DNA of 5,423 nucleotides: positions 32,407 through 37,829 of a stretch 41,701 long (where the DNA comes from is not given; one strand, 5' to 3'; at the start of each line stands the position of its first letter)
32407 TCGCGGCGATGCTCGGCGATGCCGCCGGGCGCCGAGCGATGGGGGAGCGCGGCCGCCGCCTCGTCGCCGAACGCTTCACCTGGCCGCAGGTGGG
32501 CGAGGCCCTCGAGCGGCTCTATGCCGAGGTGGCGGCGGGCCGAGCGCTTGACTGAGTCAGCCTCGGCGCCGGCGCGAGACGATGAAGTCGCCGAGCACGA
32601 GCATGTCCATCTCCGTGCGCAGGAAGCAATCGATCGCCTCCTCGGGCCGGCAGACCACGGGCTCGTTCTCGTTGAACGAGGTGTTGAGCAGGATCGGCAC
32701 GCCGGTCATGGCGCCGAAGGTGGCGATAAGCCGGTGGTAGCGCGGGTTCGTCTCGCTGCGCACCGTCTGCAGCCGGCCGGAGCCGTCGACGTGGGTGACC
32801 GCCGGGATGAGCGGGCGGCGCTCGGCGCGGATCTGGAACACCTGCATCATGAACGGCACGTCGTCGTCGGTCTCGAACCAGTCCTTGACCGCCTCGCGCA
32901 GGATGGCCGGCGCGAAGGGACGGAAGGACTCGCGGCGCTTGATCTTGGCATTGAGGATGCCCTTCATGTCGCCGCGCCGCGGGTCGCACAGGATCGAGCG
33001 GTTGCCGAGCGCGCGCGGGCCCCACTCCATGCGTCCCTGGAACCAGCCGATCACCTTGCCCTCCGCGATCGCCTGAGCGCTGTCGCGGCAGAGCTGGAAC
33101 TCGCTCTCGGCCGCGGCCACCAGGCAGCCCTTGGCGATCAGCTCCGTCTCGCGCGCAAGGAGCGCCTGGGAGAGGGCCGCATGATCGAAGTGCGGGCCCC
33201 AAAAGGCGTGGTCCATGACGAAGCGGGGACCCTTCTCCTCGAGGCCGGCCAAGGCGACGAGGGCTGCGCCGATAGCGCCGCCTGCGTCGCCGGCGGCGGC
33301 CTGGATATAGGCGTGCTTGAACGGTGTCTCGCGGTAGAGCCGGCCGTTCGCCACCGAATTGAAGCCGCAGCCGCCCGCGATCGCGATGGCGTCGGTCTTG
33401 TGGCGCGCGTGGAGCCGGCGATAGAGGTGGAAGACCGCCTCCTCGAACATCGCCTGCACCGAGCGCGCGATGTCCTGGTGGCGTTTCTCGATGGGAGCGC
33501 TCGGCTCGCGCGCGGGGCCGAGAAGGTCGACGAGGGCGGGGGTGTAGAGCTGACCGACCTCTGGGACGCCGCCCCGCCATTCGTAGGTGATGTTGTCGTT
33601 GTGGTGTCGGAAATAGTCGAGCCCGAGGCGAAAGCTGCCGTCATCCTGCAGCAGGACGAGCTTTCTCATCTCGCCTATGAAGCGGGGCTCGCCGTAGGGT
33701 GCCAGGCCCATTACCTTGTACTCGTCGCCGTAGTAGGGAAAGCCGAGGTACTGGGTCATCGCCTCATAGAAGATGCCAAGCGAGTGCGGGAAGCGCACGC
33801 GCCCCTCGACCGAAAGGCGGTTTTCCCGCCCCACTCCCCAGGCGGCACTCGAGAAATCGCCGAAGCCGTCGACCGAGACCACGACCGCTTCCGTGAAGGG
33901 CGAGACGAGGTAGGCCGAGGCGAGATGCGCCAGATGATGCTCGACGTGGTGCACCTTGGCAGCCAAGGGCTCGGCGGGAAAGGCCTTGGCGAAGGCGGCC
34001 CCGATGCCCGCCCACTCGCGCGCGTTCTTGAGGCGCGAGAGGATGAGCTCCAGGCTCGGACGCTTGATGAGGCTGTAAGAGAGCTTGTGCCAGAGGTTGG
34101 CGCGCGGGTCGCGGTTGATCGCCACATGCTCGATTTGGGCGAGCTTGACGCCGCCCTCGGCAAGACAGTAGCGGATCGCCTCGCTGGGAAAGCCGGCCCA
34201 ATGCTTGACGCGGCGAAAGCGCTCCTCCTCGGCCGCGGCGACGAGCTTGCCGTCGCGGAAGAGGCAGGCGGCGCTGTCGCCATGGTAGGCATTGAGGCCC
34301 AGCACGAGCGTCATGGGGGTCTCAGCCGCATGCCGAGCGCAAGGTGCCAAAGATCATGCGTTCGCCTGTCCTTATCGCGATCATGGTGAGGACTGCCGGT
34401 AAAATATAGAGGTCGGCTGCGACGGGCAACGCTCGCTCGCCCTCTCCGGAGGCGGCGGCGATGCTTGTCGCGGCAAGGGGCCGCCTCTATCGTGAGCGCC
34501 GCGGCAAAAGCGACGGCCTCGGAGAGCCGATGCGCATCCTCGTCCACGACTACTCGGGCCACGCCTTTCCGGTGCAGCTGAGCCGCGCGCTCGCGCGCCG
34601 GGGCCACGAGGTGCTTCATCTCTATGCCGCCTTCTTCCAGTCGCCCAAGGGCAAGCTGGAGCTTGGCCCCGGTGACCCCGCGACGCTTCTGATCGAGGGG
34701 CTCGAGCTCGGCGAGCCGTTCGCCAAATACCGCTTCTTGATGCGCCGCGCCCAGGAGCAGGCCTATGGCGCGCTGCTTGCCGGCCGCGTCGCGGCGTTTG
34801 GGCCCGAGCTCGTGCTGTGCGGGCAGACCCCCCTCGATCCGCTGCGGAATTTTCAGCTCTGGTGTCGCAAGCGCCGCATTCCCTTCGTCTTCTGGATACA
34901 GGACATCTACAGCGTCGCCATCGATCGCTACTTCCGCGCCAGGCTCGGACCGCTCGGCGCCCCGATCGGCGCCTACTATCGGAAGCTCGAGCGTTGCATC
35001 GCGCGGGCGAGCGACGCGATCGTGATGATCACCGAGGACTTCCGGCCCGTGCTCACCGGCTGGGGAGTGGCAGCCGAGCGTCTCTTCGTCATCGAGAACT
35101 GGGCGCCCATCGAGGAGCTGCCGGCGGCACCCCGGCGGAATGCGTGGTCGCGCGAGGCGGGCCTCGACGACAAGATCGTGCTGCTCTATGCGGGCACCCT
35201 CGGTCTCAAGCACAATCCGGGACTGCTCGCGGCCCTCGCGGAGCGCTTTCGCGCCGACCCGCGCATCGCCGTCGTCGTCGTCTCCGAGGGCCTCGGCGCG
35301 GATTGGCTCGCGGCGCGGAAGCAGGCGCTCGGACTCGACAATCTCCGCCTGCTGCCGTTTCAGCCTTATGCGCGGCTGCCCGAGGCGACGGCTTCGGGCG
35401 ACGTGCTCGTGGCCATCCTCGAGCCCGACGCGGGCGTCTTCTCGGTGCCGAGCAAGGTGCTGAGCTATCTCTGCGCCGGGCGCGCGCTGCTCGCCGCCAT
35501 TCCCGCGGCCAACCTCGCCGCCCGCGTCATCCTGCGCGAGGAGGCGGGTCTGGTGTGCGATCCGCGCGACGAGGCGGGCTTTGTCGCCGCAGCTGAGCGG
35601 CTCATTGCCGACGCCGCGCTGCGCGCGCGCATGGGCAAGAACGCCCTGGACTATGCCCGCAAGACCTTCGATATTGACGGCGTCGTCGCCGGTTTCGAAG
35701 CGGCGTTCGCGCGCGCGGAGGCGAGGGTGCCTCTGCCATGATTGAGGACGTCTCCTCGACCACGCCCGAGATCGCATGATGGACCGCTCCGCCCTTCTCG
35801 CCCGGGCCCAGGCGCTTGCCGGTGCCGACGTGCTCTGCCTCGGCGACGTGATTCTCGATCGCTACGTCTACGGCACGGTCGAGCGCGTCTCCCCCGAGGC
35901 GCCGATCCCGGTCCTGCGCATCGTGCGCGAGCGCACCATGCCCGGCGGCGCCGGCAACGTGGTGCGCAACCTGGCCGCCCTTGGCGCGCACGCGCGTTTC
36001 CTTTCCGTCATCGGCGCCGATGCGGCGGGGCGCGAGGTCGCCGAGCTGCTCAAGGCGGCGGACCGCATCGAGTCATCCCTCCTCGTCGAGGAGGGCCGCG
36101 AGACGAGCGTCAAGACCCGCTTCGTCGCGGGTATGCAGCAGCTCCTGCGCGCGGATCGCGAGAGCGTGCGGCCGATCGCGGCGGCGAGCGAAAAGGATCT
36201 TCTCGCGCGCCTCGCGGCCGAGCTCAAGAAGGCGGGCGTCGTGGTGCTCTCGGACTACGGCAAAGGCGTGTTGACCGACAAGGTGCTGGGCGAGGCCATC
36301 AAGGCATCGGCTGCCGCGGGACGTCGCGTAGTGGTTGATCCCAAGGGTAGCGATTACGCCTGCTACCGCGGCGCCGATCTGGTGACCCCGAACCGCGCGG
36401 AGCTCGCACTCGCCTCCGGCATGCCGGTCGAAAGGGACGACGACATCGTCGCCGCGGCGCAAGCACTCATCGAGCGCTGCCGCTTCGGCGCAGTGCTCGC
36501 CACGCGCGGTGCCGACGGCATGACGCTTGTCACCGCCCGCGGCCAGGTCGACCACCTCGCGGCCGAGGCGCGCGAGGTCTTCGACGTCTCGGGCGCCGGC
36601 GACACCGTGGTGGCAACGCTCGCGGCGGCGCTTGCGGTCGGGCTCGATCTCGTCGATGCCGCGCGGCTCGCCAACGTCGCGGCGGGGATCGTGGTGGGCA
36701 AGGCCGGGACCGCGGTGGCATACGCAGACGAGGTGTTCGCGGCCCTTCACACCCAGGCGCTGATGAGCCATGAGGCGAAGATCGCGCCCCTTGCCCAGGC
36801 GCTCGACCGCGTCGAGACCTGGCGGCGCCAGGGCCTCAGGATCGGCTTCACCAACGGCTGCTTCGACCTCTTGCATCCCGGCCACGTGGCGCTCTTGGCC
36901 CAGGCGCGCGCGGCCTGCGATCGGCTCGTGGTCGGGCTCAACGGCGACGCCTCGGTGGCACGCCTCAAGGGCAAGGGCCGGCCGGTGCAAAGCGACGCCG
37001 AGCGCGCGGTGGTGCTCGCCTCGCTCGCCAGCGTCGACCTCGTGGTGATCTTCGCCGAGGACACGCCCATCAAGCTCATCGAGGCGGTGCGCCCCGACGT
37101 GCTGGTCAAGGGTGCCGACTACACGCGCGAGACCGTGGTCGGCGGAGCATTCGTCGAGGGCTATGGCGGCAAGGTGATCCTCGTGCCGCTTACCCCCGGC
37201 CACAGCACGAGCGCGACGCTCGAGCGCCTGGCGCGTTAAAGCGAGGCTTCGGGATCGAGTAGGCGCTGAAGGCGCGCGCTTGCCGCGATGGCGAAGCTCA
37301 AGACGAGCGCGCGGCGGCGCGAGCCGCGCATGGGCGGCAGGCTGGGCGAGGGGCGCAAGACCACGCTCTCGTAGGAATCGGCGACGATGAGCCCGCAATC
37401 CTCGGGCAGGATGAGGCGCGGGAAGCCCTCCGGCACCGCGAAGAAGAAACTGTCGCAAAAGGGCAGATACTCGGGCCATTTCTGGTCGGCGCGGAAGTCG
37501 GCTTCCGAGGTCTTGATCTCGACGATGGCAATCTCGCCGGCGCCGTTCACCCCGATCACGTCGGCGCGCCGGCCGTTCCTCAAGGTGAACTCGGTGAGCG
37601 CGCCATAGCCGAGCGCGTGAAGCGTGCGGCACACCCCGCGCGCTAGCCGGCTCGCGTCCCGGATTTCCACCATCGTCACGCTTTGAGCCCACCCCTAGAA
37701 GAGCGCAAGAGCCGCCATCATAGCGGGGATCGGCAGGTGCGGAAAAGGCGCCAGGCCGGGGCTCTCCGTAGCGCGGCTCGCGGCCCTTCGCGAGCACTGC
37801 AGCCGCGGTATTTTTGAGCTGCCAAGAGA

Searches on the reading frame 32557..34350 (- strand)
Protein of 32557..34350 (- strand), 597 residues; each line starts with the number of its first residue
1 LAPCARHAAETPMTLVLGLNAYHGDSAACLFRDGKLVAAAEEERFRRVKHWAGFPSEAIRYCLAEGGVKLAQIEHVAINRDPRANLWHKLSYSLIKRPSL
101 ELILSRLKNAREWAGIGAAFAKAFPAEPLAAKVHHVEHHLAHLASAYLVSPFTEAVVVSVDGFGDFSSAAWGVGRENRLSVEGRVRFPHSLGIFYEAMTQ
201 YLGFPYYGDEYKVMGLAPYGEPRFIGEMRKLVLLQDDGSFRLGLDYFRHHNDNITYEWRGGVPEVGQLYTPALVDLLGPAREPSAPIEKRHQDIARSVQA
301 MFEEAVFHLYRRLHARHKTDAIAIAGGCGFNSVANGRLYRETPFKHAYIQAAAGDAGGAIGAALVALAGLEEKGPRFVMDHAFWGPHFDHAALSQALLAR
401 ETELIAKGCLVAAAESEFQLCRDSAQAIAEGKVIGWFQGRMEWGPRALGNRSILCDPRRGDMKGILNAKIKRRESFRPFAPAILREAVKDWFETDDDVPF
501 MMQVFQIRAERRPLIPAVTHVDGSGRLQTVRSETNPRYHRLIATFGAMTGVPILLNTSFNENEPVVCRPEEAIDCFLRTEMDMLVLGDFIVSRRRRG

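Call 52: search_protein_families(library=pfam, proteins=[window:32557-34350:-], max_evalue=0.001)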
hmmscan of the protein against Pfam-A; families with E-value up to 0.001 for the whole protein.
window:32557-34350:- (597 aa): 2 families
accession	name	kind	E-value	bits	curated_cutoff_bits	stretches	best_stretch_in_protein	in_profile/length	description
PF16861.10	Carbam_trans_C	-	3.3e-72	242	27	1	425-593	1-170/170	Carbamoyltransferase C-terminus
PF02543.21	Carbam_trans_N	-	4.9e-55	187.8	24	1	16-364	2-346/346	Carbamoyltransferase N-terminus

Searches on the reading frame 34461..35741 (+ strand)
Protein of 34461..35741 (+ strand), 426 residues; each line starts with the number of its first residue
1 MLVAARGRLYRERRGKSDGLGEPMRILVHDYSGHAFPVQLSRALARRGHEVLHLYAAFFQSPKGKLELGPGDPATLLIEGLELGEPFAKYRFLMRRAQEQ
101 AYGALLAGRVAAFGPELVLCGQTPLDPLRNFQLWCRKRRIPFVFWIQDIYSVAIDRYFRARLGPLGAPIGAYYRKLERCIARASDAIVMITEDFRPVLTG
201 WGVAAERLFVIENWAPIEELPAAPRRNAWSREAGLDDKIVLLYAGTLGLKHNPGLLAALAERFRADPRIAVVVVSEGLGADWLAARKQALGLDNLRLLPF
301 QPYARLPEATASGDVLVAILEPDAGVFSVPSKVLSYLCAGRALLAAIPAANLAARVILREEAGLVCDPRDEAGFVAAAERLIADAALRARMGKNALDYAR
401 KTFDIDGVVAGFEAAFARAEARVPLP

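Call 52: search_protein_families(library=pfam, proteins=[window:34461-35741:+], max_evalue=0.001)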
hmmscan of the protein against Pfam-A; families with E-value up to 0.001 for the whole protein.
window:34461-35741:+ (426 aa): 4 families
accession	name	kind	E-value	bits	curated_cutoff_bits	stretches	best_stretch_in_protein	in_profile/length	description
PF13439.12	Glyco_transf_4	-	2.5e-11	44.4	28.5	1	39-214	10-165/170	Glycosyltransferase Family 4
PF00534.26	Glycos_transf_1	-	2.7e-10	40.5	26.4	1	229-395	5-169/172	Glycosyl transferases group 1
PF13579.12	Glyco_trans_4_4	-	6.5e-10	40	29.7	1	39-214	9-158/158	Glycosyl transferase 4-like domain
PF13692.12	Glyco_trans_1_4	-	3.5e-08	34.2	27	1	240-384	3-142/142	Glycosyl transferases group 1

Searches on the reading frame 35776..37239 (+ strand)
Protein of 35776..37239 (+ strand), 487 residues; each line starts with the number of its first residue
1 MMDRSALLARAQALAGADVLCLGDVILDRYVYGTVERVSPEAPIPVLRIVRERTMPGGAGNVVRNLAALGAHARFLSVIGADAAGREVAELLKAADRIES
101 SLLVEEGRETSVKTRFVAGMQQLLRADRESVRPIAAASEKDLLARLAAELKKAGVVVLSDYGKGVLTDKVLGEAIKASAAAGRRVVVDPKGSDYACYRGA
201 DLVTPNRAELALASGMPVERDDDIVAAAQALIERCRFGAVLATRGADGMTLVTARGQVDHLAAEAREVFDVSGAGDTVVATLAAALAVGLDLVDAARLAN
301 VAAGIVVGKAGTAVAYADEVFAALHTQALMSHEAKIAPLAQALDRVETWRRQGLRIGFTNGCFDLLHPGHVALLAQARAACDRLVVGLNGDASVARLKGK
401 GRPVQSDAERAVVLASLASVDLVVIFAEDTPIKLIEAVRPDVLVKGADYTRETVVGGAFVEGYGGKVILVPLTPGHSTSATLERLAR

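Call 52: search_protein_families(library=pfam, proteins=[window:35776-37239:+], max_evalue=0.001)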
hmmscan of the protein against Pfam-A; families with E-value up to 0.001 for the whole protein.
window:35776-37239:+ (487 aa): 3 families
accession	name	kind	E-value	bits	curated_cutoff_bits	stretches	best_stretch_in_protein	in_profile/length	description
PF00294.29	PfkB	-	2e-43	149.3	25.8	1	18-313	3-296/302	pfkB family carbohydrate kinase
PF01467.32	CTP_transf_like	-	6.1e-16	59.3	21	1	358-453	1-94/133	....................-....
PF08543.17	Phos_pyr_kin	-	1.6e-09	37.9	27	1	199-300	119-225/246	Phosphomethylpyrimidine kinase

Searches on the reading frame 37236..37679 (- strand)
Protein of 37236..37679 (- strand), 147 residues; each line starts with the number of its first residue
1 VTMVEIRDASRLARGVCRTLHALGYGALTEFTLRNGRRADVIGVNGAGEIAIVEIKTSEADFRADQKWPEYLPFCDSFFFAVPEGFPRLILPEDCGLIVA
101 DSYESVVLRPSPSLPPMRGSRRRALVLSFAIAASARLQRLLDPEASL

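Call 52: search_protein_families(library=pfam, proteins=[window:37236-37679:-], max_evalue=0.001)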
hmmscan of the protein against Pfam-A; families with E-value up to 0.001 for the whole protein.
window:37236-37679:- (147 aa): 1 family
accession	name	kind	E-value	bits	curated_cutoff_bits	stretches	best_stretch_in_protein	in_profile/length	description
PF06319.18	MmcB-like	-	3e-43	147.6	22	1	9-142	14-146/148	DNA repair protein MmcB-like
